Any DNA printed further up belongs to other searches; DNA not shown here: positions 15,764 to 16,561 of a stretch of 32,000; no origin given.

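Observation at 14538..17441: Compact six-gene minus-strand module: XRE, wHTH Rep-like, RuvC-like x2, DUF5678, retropepsin-like protease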

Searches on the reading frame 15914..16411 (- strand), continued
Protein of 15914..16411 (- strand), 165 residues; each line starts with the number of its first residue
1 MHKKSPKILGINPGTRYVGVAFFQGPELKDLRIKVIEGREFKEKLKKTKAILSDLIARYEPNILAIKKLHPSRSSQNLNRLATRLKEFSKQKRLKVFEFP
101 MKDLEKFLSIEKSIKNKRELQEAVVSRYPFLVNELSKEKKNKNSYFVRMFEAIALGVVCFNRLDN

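Call 25: find_encoding_contigs(protein=P0050, flank=10000, max_places=2)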
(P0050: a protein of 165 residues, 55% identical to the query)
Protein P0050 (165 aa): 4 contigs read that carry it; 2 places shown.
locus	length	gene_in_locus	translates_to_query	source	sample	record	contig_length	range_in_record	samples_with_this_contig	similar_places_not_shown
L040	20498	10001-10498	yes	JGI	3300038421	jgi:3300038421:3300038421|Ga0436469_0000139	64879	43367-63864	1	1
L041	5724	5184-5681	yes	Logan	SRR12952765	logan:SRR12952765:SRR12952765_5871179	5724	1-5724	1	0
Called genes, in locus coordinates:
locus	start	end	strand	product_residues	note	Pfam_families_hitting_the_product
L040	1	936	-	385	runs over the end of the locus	PF04055:Radical_SAM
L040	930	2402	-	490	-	PF04055:Radical_SAM, PF13353:Fer4_12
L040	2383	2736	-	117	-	PF27806:HxsD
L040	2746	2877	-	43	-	-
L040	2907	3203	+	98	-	-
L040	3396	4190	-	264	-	-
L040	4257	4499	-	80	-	PF02805:Ada_Zn_binding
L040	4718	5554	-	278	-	PF09509:Hypoth_Ymh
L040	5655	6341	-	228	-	-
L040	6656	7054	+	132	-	PF13650:Asp_protease_2 (weak), PF13975:gag-asp_proteas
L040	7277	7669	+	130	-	-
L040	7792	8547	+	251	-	PF01978:TrmB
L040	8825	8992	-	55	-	-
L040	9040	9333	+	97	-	PF01381:HTH_3 (weak)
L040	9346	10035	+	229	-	PF13730:HTH_36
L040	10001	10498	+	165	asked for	-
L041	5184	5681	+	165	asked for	-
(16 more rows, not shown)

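Call 27: search_solved_structures(query=L001:10550-11074:+, max_evalue=1, show_alignments=2)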
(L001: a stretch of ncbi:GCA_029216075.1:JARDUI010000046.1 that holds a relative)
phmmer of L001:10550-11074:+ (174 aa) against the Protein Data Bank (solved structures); distinct sequences matched with E-value up to 1: 7.
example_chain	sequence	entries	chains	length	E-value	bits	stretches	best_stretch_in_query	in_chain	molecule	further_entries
6s16_A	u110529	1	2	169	3.1e-08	37.1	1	8-126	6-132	Crossover junction endodeoxyribonuclease RuvC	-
4ep4_A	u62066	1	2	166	3.6e-08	36.9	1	9-126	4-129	Crossover junction endodeoxyribonuclease RuvC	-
4ep5_A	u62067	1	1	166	3.8e-08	36.8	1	9-126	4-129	Crossover junction endodeoxyribonuclease RuvC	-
4ld0_A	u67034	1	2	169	7.8e-08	35.8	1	8-126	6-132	Crossover junction endodeoxyribonuclease RuvC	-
6lw3_A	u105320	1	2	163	4.2e-06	30.2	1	2-127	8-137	Crossover junction endodeoxyribonuclease RuvC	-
7w8d_A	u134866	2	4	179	0.00063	23.1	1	7-130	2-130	Crossover junction endodeoxyribonuclease RuvC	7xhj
1hjr_A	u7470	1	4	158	0.0053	20.1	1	8-126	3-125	HOLLIDAY JUNCTION RESOLVASE (RUVC)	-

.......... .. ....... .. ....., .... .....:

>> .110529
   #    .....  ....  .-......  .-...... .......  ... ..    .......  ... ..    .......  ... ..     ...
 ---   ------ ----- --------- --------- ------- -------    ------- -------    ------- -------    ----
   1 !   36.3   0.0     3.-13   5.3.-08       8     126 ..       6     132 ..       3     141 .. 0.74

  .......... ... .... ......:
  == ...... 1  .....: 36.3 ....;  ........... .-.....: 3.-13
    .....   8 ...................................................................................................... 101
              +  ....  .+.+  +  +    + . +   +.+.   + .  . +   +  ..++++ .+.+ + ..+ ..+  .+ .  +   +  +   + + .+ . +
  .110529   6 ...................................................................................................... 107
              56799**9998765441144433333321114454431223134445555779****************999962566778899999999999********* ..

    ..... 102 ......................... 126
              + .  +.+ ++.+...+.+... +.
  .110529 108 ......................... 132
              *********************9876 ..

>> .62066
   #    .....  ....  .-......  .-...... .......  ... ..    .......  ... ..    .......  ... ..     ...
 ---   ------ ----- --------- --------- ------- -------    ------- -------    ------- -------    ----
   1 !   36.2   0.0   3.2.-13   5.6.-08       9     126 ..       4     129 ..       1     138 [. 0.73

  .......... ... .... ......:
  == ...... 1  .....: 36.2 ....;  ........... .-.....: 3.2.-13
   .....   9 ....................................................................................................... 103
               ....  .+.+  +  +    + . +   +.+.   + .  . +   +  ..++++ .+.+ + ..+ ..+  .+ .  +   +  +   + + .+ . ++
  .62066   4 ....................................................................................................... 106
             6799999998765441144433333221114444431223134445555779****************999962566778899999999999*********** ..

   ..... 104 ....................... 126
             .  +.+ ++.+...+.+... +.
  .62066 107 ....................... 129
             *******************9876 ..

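Call 28: search_solved_structures(query=A1, max_evalue=1, show_alignments=2)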
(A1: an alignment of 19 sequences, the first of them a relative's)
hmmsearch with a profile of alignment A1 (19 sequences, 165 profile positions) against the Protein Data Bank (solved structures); distinct sequences matched with E-value up to 1: 5.
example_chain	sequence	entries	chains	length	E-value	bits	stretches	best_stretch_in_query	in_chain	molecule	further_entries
1hjr_A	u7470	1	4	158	4.1e-05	26.7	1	8-124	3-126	HOLLIDAY JUNCTION RESOLVASE (RUVC)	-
6lw3_A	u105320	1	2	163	0.00054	23.1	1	3-125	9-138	Crossover junction endodeoxyribonuclease RuvC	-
4o8w_A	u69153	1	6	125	0.16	15.1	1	4-50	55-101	Spore germination protein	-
1s94_A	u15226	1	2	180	0.27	14.3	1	19-134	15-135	s-syntaxin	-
7w8d_A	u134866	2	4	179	0.45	13.6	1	7-124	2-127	Crossover junction endodeoxyribonuclease RuvC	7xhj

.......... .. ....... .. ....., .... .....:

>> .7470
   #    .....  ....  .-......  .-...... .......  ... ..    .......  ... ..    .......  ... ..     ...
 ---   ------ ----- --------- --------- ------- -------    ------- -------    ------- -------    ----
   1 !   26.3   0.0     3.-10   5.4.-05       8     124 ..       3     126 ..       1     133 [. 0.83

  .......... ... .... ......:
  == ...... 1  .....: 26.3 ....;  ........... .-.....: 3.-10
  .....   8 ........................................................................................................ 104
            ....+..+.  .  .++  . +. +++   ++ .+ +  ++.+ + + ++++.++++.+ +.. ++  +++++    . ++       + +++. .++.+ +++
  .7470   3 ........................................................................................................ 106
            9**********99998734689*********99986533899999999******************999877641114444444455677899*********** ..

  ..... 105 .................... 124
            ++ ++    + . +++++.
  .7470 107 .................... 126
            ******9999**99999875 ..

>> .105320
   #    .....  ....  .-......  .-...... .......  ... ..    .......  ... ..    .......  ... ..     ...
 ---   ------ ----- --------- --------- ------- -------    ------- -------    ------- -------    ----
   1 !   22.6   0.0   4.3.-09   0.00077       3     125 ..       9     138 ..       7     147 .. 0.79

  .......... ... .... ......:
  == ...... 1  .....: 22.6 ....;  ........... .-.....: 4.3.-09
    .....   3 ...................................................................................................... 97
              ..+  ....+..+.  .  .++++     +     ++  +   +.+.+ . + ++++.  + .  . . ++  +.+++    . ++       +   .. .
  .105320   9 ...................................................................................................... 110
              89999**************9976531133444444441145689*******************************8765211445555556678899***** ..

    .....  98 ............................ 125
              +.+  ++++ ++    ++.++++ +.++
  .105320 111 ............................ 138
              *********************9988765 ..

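Call 29: find_related_loci(query=A1, collection=metagenome_contigs, flank=10000)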
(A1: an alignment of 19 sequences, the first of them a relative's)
Query A1 (165 aa) in metagenome_contigs; peptide patterns used: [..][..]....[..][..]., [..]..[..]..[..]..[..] (x = any residue, [..] = any of these).
384 stretches matched a pattern; 333 encode a relative of the query (tblastn E <= 1e-3); the best 80 are kept; 80 distinct loci.
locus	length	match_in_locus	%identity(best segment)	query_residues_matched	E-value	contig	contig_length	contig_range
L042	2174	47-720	60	1-165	8e-64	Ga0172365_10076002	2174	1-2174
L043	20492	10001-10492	59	1-165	2e-62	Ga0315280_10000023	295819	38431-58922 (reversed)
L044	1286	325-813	60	1-164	1e-65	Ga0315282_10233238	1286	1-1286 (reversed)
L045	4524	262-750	57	1-164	6e-61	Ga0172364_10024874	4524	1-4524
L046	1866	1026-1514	60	1-164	9e-63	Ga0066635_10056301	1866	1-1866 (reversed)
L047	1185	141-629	57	1-164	2e-64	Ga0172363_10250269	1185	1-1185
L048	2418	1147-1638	58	1-164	1e-60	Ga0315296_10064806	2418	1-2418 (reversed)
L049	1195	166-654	59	1-164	3e-63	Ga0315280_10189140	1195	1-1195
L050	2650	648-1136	60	1-164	7e-60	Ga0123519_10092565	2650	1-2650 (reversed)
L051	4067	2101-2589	58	1-164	9e-60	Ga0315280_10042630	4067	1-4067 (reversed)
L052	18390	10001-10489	55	1-164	3e-59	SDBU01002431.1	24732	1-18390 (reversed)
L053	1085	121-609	57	1-164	1e-62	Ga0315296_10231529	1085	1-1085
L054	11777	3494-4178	56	1-164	5e-59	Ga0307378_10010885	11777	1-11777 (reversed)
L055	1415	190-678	57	1-164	8e-62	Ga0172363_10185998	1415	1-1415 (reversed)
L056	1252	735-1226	56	1-165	4e-62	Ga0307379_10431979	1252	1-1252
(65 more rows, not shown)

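Call 53: predict_structure(alignment_id=A1)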
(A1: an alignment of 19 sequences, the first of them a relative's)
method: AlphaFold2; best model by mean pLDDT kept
length: 165 residues; sequences in the alignment: 19
mean_pLDDT: 87.9   pTM: 0.86
mean pLDDT of the five models: 87.9, 87.6, 87.0, 65.6, 49.0
residues with pLDDT >= 90: 95; 70-90: 56; 50-70: 12; < 50: 2
segments of 3 or more residues with pLDDT < 50: none
pLDDT, mean of each block of 10 residues (from residue 1): 81 91 95 89 94 97 93 77 95 95 75 75 90 87 79 94 85
secondary structure, 60 per line:
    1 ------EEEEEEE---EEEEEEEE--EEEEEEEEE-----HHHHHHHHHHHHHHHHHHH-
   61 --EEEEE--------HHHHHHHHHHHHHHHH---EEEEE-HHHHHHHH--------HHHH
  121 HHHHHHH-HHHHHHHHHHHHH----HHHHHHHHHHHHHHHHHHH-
elements in order: E7-13 E17-24 E27-35 H41-59 E63-67 H76-91 E95-99 H101-108 H117-127 H129-141 H146-164

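Call 55: search_protein_representatives(alignment_id=A1)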
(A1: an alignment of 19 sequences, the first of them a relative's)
Query: 19 sequences, 165 profile positions. Proteins with E-value up to 0.001 (for the whole library): 1708; up to 1e-10: 762; up to 1e-30: 131. The best 150 are listed.
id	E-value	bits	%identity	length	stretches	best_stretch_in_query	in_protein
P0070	7.0e-70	250.5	-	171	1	1-163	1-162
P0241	2.3e-64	232.5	-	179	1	3-164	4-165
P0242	3.6e-60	218.9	-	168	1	4-164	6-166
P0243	1.1e-59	217.3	-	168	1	4-164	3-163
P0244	2.2e-59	216.3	-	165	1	1-164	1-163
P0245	3.3e-58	212.5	-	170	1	5-160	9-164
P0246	8.5e-58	211.2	-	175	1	1-162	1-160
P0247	3.0e-57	209.4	-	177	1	3-163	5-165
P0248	6.1e-57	208.4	-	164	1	1-160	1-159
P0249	4.9e-54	198.9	-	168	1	1-161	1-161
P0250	5.9e-54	198.7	-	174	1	4-164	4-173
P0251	1.5e-53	197.4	-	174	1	1-164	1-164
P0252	1.0e-51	191.4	-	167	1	1-164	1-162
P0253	1.0e-51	191.4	-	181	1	1-164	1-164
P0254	1.7e-51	190.6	-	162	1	1-162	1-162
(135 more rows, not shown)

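Call 57: fold_search(model_id=the predicted structure, library=pdb)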
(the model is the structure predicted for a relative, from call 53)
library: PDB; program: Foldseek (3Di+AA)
matches with E <= 10: 1441; with E <= 0.001: 43
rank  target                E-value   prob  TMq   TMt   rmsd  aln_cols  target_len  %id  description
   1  7xhj_A                1.1e-07  1.00  0.73  0.78   3.2       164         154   15  Crystal structure of RuvC from Deinococcus radiodurans (released 2022-07-06)
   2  6lw3_A                1.8e-07  1.00  0.68  0.72   3.6       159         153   17  Crystal structure of RuvC from Pseudomonas aeruginosa (released 2020-02-26)
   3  1hjr_A                2.6e-07  1.00  0.74  0.77   3.7       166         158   19  ATOMIC STRUCTURE OF THE RUVC RESOLVASE: A HOLLIDAY JUNCTION-SPECIFIC ENDONUCLEASE FROM E. COLI (released 1995-02-07)
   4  7w8d_A                4.2e-07  1.00  0.72  0.76   3.5       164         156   15  The structure of Deinococcus radiodurans RuvC (released 2022-08-17)
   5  7xhj_B                5.6e-07  1.00  0.69  0.76   3.8       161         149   16  Crystal structure of RuvC from Deinococcus radiodurans (released 2022-07-06)
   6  4ld0_B                5.6e-07  1.00  0.69  0.73   3.9       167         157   14  T. thermophilus RuvC in complex with Holliday junction substrate (released 2013-09-04)
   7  4ep5                  1.1e-06  1.00  0.65  0.67   4.2       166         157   17  Thermus thermophilus RuvC structure (released 2012-11-14)
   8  7w8d_B                1.2e-06  1.00  0.67  0.75   3.7       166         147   16  The structure of Deinococcus radiodurans RuvC (released 2022-08-17)
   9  4ld0_A                1.2e-06  1.00  0.67  0.70   4.3       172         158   14  T. thermophilus RuvC in complex with Holliday junction substrate (released 2013-09-04)
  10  4ep4_A                3.0e-06  1.00  0.63  0.63   5.8       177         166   13  Thermus thermophilus RuvC structure (released 2012-11-14)
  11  6s16_B                4.1e-06  1.00  0.69  0.69   4.0       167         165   14  T. thermophilus RuvC in complex with Holliday junction substrate (released 2019-09-25)
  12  6s16_A                5.5e-06  1.00  0.56  0.58   5.7       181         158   11  T. thermophilus RuvC in complex with Holliday junction substrate (released 2019-09-25)
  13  9bdd_B                1.5e-05  1.00  0.49  0.43   6.8       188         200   18  Cryo-EM Structure of Non-Cognate Substrate Bound in the Entry Site (ES) of Human Mitochondrial Transcription Elongatio (released 2024-09-04)
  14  1kcf_A                3.6e-05  1.00  0.60  0.45   5.1       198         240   11  Crystal Structure of the Yeast Mitochondrial Holliday Junction Resolvase, Ydc2 (released 2001-11-28)
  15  7ess_A                3.8e-05  1.00  0.53  0.58   5.7       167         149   16  Structure-guided studies of the Holliday junction resolvase RuvX provide novel insights into ATP-stimulated cleavage o (released 2021-05-26)
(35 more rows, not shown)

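Call 58: search_protein_families(library=ncbifam, proteins=[L001:8960-9265:+, L001:9262-10035:+, L001:10001-10498:+, L001:10550-11074:+], max_evalue=0.01)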
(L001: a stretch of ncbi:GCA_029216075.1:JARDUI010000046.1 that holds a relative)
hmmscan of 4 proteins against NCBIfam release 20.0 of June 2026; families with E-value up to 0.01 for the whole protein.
L001:8960-9265:+ (101 aa): 2 families
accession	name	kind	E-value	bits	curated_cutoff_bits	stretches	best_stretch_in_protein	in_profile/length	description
NF041951.1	phage_RstR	subfamily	1.7e-05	25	80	1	8-87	3-82/108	RstR family transcriptional repressor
TIGR03830.1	CxxCG_CxxCG_HTH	subfamily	0.00038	20.3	61.8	1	8-48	66-105/127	type II TA system antitoxin MqsA family protein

L001:9262-10035:+ (257 aa): 0 families

L001:10001-10498:+ (165 aa): 2 families
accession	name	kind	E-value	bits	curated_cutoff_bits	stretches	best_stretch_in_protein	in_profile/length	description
NF000711.0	PRK00039.2-1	equivalog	0.00029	20.7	163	1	7-126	2-128/161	crossover junction endodeoxyribonuclease RuvC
TIGR00228.1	ruvC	equivalog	0.00039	20.3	100.65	1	8-127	1-126/156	crossover junction endodeoxyribonuclease RuvC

L001:10550-11074:+ (174 aa): 2 families
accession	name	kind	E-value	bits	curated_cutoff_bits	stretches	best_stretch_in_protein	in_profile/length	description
NF000711.0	PRK00039.2-1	equivalog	1.1e-12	48.1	163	1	7-128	2-128/161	crossover junction endodeoxyribonuclease RuvC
TIGR00228.1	ruvC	equivalog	8.2e-08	32.3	100.65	1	8-126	1-123/156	crossover junction endodeoxyribonuclease RuvC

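Call 62: search_dna_similar(query=window:15914-16411:-, collection=phages, mode=protein, max_evalue=0.001, max_rows=10)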
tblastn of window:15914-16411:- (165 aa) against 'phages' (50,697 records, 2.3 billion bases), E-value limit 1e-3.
No match.

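Call 63: search_dna_similar(query=window:15914-16411:-, collection=plasmids, mode=protein, max_evalue=0.001, max_rows=10)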
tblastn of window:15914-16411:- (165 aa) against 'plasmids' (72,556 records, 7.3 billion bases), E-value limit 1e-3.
No match.

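Call 64: search_dna_similar(query=L001:9262-10035:+, collection=plasmids, mode=protein, max_evalue=0.001, max_rows=10)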
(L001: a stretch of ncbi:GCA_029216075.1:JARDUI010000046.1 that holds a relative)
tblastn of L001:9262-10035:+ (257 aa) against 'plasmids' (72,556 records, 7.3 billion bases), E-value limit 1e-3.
No match.
